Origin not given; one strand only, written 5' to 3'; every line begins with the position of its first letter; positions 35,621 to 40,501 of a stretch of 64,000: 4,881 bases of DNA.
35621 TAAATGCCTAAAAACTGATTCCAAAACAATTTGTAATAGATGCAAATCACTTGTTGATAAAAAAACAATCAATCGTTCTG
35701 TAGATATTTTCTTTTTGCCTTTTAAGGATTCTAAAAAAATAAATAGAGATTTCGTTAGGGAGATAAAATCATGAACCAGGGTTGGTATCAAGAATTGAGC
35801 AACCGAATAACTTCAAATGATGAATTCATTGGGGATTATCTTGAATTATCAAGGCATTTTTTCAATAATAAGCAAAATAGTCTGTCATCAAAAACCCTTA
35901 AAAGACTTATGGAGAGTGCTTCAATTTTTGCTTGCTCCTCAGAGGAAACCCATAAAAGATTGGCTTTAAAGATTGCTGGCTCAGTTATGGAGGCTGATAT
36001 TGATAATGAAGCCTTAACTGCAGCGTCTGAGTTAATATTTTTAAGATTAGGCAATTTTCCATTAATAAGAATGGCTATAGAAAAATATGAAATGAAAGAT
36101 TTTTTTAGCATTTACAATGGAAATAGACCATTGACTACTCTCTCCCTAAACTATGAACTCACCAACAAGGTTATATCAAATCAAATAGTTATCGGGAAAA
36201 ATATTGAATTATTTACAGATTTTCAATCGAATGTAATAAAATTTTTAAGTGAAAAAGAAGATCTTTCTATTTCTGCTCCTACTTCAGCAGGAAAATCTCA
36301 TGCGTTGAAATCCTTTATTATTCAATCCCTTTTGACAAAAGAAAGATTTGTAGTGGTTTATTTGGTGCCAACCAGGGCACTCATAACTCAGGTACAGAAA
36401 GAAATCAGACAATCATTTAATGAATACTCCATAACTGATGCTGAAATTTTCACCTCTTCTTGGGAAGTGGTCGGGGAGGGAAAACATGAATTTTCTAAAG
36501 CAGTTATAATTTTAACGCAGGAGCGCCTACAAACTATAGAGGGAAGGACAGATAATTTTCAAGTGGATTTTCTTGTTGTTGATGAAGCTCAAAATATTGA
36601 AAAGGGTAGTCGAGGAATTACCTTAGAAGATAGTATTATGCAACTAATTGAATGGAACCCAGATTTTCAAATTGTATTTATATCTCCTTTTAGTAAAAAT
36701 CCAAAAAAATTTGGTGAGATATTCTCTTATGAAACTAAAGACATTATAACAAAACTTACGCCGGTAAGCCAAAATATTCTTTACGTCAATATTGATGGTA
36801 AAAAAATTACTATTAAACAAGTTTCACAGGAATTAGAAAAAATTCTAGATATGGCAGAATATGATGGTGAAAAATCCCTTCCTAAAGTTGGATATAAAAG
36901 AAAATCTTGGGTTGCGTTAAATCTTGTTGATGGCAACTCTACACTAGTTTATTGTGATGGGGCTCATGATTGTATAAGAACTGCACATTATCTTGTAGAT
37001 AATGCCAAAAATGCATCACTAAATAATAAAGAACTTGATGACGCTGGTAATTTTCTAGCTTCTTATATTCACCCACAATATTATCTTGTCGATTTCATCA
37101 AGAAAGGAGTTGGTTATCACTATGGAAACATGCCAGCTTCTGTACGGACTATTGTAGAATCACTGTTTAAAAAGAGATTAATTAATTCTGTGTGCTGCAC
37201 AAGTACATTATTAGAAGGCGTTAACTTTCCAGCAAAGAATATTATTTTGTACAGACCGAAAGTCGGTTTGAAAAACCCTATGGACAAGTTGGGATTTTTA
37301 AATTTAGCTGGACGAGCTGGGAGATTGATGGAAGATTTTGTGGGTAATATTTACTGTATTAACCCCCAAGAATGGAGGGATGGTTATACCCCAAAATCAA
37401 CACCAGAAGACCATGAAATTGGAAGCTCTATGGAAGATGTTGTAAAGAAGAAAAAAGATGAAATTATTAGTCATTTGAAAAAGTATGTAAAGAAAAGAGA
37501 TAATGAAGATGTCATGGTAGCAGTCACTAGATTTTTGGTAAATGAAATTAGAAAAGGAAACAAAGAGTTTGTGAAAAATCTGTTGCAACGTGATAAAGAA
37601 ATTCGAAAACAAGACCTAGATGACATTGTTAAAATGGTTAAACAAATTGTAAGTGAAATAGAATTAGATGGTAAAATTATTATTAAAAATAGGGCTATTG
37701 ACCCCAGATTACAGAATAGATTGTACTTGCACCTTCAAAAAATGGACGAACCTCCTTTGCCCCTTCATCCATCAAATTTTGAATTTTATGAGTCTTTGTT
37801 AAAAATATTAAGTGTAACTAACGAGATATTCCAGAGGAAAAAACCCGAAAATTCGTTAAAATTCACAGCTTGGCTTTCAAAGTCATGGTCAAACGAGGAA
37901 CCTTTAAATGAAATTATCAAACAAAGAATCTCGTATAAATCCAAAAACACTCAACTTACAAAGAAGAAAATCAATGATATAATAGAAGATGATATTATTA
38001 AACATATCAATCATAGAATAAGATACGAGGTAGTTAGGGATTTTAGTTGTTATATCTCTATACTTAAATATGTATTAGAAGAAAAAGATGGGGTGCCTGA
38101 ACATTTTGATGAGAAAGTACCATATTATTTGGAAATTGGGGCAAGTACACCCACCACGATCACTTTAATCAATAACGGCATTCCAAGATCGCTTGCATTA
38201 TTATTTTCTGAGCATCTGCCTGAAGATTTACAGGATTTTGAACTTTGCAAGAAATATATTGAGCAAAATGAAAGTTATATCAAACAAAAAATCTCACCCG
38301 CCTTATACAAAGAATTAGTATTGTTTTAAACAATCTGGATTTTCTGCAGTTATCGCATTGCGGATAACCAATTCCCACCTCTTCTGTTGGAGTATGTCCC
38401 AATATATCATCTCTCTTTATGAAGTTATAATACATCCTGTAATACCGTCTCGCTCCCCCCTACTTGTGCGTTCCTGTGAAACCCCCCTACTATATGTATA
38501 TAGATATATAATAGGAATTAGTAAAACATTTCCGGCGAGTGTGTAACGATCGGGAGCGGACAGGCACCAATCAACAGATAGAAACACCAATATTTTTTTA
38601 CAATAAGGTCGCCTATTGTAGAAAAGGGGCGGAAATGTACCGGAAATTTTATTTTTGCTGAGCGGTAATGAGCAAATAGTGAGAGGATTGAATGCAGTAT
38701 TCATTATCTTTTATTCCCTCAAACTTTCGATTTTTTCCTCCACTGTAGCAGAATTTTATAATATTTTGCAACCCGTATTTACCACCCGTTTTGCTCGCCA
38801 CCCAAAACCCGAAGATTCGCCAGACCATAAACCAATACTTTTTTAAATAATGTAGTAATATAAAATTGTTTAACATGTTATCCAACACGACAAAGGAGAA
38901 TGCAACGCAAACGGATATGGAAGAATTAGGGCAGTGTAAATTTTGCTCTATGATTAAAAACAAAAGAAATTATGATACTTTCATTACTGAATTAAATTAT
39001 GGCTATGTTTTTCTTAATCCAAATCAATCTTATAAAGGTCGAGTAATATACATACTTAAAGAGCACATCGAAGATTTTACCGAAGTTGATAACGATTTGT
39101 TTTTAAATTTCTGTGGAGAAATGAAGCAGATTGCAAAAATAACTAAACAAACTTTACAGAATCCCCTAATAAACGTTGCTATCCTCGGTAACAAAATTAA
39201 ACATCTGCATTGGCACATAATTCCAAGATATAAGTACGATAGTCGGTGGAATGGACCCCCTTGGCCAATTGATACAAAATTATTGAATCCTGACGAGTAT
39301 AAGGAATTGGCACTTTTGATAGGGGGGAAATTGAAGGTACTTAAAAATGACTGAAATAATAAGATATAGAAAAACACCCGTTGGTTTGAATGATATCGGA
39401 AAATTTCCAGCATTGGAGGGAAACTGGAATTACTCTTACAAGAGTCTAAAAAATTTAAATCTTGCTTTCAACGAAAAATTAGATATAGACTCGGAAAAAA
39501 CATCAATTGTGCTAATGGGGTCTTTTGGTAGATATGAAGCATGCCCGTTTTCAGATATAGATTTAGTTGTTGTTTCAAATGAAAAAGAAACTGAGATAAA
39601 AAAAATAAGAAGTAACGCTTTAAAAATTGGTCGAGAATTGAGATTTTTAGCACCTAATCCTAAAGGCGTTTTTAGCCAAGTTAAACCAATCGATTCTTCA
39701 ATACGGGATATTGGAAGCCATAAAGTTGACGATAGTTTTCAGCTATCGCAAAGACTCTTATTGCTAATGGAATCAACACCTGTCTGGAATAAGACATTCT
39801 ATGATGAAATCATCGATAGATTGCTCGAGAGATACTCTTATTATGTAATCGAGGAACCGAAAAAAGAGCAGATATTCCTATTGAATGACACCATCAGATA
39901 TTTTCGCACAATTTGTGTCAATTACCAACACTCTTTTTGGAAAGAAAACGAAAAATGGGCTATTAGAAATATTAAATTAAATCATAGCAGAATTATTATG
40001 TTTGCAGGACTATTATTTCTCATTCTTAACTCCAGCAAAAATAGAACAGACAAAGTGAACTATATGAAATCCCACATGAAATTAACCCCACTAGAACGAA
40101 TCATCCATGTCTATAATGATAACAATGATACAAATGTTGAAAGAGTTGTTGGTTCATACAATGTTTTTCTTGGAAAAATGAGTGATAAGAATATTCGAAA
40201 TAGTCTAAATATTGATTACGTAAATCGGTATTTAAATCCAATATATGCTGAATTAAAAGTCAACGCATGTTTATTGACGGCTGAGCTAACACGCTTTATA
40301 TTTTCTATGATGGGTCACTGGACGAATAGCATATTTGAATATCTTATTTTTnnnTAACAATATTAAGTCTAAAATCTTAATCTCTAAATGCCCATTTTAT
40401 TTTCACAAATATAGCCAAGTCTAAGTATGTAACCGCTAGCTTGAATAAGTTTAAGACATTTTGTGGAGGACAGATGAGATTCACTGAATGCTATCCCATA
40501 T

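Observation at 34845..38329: Hachiman-like two-gene antiviral module: PD-(D/E)xK protein plus Ski2/Hel308-like helicase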

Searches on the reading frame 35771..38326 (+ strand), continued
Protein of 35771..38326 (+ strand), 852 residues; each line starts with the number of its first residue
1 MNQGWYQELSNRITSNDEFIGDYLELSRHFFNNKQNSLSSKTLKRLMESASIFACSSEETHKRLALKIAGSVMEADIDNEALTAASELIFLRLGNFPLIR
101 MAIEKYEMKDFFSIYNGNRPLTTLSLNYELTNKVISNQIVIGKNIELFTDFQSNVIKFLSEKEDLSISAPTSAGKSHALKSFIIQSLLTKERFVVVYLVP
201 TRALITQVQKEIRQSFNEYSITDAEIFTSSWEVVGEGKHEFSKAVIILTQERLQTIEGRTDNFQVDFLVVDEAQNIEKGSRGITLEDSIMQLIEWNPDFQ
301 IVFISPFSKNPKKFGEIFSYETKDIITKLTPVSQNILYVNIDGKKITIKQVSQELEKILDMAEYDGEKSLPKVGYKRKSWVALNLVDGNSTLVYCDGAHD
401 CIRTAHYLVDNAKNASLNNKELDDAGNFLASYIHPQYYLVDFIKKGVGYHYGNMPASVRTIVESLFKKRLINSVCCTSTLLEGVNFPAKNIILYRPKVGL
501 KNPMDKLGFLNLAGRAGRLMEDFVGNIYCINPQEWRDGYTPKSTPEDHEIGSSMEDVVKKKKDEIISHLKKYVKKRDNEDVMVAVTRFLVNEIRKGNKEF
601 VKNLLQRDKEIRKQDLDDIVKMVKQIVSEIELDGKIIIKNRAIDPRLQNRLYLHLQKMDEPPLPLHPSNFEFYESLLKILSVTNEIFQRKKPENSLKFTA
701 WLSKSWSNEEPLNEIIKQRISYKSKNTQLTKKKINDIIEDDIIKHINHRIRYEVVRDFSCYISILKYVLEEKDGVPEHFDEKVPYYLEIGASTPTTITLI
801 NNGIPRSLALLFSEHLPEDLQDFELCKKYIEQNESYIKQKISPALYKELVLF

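Call 50: find_encoding_contigs(protein=P0018, flank=6000, max_places=2)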
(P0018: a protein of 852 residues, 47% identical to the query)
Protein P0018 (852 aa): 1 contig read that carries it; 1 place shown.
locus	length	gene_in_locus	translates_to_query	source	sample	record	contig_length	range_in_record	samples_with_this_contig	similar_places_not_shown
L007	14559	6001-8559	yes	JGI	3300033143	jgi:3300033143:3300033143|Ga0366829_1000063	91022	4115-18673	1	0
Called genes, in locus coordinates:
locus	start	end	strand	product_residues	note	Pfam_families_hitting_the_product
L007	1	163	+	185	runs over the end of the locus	PF24838:8xMP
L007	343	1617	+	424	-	PF01966:HD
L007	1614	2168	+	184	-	-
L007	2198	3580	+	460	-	-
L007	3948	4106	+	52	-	-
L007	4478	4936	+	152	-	PF01609:DDE_Tnp_1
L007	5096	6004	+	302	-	PF08878:HamA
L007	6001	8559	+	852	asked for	PF04851:ResIII, PF00270:DEAD, PF00271:Helicase_C (weak)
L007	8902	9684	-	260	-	-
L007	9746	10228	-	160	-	-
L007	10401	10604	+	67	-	-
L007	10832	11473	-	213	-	-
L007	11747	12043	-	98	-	-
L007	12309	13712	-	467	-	PF00589:Phage_integrase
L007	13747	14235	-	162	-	-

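Call 51: find_encoding_contigs(protein=P0061, flank=6000, max_places=2)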
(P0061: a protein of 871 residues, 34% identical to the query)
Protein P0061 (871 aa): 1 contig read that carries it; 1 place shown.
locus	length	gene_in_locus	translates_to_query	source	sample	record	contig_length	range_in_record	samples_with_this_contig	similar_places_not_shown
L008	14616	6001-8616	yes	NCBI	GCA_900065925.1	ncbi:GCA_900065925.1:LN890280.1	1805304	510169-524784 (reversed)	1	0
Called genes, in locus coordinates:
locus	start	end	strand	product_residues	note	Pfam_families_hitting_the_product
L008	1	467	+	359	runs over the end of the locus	-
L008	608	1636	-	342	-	-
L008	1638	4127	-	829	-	PF00069:Pkinase, PF07714:PK_Tyr_Ser-Thr, PF24389:ORC-CDC6-like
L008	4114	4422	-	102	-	PF01022:HTH_5 (weak)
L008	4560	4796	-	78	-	-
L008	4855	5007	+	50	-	-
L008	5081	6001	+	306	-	PF08878:HamA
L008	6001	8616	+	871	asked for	PF00271:Helicase_C (faint), PF04851:ResIII (weak), PF00270:DEAD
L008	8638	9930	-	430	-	-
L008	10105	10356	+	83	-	PF14452:Multi_ubiq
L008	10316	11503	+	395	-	PF20590:DUF6791, PF00899:ThiF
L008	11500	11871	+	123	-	PF20137:BubE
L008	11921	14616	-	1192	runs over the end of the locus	PF04313:HSDR_N, PF00270:DEAD (weak), PF04851:ResIII, PF18766:SWI2_SNF2, PF22679:T1R_D3-like, PF23477:zf_Tbcl_2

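Call 71: search_dna_similar(query=window:35771-38326:+, collection=plasmids, mode=protein, max_evalue=1e-20, max_rows=15)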
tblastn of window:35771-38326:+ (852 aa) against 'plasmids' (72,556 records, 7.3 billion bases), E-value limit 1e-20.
Records with a match: 47; places in all: 47; records where one place covers at least 80% of the query: 36.
Best place of each record, by identity: <60% 47.
By first word of the organism name: Rhizobium 6; Arthrobacter 6; Agrobacterium 5; Sulfitobacter 3; Escherichia 2; Bacillus 2; Azospirillum 1; Bartonella 1; Paracoccus 1; Ruegeria 1; and 19 more.
By predicted mobility (MOB-suite, as given by PLSDB): conjugative 22; non-mobilizable 15; mobilizable 10.
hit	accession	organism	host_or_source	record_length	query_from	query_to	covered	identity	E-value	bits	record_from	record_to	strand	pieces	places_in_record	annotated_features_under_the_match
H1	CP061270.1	Escherichia coli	Sheep,cell culture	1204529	8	849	99%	28.8%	3e-59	256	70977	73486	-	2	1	none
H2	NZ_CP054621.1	Azospirillum oryzae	cell culture,soil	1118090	8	849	99%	28.3%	1e-80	292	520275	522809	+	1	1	record has no annotation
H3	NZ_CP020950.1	Rhizobium sp. CIAT894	-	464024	7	810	94%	29.2%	5e-87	311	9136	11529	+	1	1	DEAD/DEAH box helicase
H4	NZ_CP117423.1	Bacillus cereus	-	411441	26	810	92%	29.5%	8e-81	293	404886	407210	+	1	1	DEAD/DEAH box helicase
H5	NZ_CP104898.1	Bartonella sp. HY406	pure-culture,feces of bat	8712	44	835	93%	28.9%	3e-68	254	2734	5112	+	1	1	DEAD/DEAH box helicase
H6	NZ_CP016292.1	Rhizobium leguminosarum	Vavilovia formosa,cell culture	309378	7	814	95%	27.7%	1e-79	289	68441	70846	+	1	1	DEAD/DEAH box helicase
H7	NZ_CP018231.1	Rhizobium leguminosarum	Vavilovia formosa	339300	7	814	95%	27.7%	1e-79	289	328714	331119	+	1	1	DEAD/DEAH box helicase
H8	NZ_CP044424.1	Paracoccus pantotrophus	cell culture,denitrifying, ...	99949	7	849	99%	26.3%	2e-81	295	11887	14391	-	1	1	DEAD/DEAH box helicase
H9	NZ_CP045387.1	Ruegeria sp. THAF33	pure culture,Surface of a polyethylene ...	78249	44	833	93%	27.9%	6e-68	254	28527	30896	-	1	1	DEAD/DEAH box helicase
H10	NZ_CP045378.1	Sulfitobacter sp. THAF37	pure culture,Surface of a polyethylene ...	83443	44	833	93%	27.9%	6e-68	254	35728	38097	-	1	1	DEAD/DEAH box helicase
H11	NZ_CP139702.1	Sulfitobacter pontiacus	Bacterial Culture,hydrothermal vent ...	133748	44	833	93%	27.9%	6e-68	254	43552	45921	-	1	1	DEAD/DEAH box helicase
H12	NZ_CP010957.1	Sphingobium sp. YBL2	cell culture,soil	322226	7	814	95%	27.1%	1e-77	283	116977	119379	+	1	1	DEAD/DEAH box helicase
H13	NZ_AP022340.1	Mameliella alba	-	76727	44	833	93%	27.7%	8e-67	251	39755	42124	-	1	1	DEAD/DEAH box helicase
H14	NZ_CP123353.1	Agrobacterium pusense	laboratory contaminant from a culture ...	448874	45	845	94%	26.5%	9e-63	238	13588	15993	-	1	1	DEAD/DEAH box helicase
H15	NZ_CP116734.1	Agrobacterium tumefaciens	Gaillardia,cell culture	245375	45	845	94%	26.4%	6e-64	242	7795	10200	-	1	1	DEAD/DEAH box helicase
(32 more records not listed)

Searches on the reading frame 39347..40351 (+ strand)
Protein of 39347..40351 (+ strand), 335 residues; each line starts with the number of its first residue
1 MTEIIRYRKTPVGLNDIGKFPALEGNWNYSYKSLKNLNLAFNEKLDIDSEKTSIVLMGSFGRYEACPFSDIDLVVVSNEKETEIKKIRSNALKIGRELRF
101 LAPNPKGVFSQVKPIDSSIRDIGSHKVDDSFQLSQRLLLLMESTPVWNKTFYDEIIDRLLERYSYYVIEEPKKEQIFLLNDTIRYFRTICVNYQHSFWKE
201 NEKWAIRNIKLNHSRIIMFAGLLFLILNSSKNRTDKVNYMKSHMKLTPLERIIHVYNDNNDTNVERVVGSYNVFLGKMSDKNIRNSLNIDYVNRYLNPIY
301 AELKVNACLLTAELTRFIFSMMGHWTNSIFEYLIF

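Call 13: search_protein_families(library=pfam, proteins=[window:39347-40351:+], max_evalue=0.01)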
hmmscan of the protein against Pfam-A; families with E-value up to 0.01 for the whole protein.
window:39347-40351:+ (335 aa): 2 families
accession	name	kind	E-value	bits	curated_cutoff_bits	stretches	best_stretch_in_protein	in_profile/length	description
PF01909.29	NTP_transf_2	-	3.2e-07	31.1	21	1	46-98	13-61/93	Nucleotidyltransferase domain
PF18765.7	Polbeta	-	6.7e-05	23.4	26.9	1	53-92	15-56/93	Polymerase beta, Nucleotidyltransferase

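Call 17: search_protein_families(library=padloc, proteins=[window:39347-40351:+], max_evalue=0.01)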
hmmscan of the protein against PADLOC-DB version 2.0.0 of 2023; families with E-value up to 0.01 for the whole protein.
window:39347-40351:+ (335 aa): 6 families
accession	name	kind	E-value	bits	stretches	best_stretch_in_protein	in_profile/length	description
PDLC04778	PDC-M70A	-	3.6e-41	139.7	1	20-335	19-355/355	-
PDLC04903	PDC-S09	-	1.7e-05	23.1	1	52-89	27-64/108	-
PDLC00771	Cyclase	-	0.0017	15.7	1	38-90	28-82/271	oligonucleotide-cyclase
PDLC04906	PDC-S09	-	0.0037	15.6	1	52-85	25-58/98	-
PDLC04902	PDC-S09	-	0.0049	15.1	1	53-82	23-52/97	-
PDLC04904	PDC-S09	-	0.0089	14.2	0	53-82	27-56/104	-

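Call 40: search_protein_families(library=ncbifam, proteins=[window:39347-40351:+], max_evalue=0.001)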
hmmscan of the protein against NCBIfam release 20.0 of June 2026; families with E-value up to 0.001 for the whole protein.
window:39347-40351:+ (335 aa): 2 families
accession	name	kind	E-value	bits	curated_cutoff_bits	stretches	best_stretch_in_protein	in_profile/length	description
NF002895.0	PRK03381.1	equivalog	0.00015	20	631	1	48-87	55-95/782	[protein-PII] uridylyltransferase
TIGR01693.1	UTase_glnD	equivalog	0.00029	19.2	519.4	1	38-84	30-76/850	[protein-PII] uridylyltransferase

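Call 58: find_homologous_proteins(query=window:39347-40351:+, max_evalue=0.00001)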
Query window:39347-40351:+ (335 aa): 197 proteins with E <= 0.00001 among 1502 candidates; the best 120 are listed.
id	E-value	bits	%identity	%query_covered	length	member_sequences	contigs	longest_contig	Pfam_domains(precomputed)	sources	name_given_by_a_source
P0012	3.2e-221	751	100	100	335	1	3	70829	PF01909.30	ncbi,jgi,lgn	-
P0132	1.0e-104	368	49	100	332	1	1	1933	-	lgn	-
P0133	3.3e-98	347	49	100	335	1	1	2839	PF01909.30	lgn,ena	-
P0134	6.5e-98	346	49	99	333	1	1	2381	-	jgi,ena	-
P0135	3.3e-95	337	48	100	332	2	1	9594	-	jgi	jgi:hypothetical protein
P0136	3.8e-95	337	47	100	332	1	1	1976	-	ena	-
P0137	4.5e-95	336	49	99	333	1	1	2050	-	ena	-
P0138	9.7e-95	335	47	99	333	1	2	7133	-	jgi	-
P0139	3.2e-94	334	50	98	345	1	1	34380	-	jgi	jgi:predicted nucleotidyltransferase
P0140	1.3e-93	332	49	100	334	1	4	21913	-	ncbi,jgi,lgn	jgi:predicted nucleotidyltransferase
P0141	1.0e-92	329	48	100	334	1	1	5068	-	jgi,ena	-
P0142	1.7e-92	328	48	100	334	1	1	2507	-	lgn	-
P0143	4.2e-92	327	47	99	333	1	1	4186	-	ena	-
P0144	7.5e-92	326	49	99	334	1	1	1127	-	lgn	-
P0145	1.9e-91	325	47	99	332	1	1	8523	-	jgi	jgi:hypothetical protein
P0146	4.3e-91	323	50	95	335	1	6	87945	-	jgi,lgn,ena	-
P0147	1.4e-88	315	48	99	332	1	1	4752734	-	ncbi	ncbi:hypothetical protein [Mucilaginibacter sp. HD30]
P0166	2.8e-77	278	44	97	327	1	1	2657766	-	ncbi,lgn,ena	-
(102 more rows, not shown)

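Call 59: find_encoding_contigs(protein=P0147, flank=5000, max_places=1)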
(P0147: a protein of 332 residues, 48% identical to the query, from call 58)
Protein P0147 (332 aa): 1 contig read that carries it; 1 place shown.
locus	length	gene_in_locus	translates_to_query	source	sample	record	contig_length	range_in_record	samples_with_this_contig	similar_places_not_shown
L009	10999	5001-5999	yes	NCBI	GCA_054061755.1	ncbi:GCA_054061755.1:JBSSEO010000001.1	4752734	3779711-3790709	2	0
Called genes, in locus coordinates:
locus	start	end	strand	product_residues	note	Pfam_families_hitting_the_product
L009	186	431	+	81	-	-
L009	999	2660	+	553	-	-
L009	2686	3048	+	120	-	-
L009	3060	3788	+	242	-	-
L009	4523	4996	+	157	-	PF01230:HIT (weak)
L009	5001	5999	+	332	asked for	-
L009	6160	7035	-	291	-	PF08401:ArdcN, PF18818:MPTase-PolyVal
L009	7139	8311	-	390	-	PF10412:TrwB_AAD_bind (weak)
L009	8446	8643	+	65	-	-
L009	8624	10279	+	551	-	PF00239:Resolvase, PF07508:Recombinase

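Call 60: find_encoding_contigs(protein=P0146, flank=5000, max_places=1)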
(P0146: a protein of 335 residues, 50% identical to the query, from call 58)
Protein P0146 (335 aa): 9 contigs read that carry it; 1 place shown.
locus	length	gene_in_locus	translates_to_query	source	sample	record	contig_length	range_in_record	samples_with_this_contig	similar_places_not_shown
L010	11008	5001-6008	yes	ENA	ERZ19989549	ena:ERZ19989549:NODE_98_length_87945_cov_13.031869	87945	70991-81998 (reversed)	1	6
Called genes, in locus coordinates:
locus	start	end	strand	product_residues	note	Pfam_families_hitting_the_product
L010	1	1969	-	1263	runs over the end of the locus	-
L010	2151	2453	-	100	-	-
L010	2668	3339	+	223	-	PF07463:NUMOD4, PF07453:NUMOD1 (weak)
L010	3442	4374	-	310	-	PF03432:Relaxase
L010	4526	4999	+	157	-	PF01230:HIT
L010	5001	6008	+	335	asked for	-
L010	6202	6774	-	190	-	-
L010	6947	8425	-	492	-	PF25199:nSTAND_NTPase5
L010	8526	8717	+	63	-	-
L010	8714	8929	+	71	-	-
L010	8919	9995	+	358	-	-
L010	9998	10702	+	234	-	-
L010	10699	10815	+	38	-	-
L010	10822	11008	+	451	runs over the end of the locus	PF02534:T4SS-DNA_transf, PF10412:TrwB_AAD_bind, PF12696:TraG-D_C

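Call 61: find_encoding_contigs(protein=P0166, flank=5000, max_places=1)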
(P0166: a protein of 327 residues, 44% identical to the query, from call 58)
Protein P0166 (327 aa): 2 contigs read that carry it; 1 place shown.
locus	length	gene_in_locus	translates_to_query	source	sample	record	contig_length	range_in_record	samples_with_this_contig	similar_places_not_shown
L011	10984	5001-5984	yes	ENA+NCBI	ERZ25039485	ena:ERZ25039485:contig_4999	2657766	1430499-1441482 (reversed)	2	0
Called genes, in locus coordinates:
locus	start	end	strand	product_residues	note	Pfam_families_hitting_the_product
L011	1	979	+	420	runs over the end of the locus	PF03403:PAF-AH_p_II, PF12740:PETase (faint), PF12146:Hydrolase_4 (faint), PF03403:PAF-AH_p_II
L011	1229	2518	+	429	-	PF03576:Peptidase_S58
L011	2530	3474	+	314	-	PF00753:Lactamase_B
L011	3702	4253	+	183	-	-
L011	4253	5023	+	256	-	PF00300:His_Phos_1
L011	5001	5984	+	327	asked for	-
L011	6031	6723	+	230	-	PF01177:Asp_Glu_race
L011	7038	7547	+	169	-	PF13527:Acetyltransf_9, PF00583:Acetyltransf_1, PF13673:Acetyltransf_10 (weak), PF13508:Acetyltransf_7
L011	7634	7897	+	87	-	-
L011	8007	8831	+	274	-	-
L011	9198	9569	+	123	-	PF00903:Glyoxalase, PF22677:Ble-like_N (faint)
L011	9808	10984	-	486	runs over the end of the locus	PF13360:PQQ_2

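Call 89: search_solved_structures(query=window:39347-40351:+, max_evalue=0.1)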
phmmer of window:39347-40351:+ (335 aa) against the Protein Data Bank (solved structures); distinct sequences matched with E-value up to 0.1: 0.
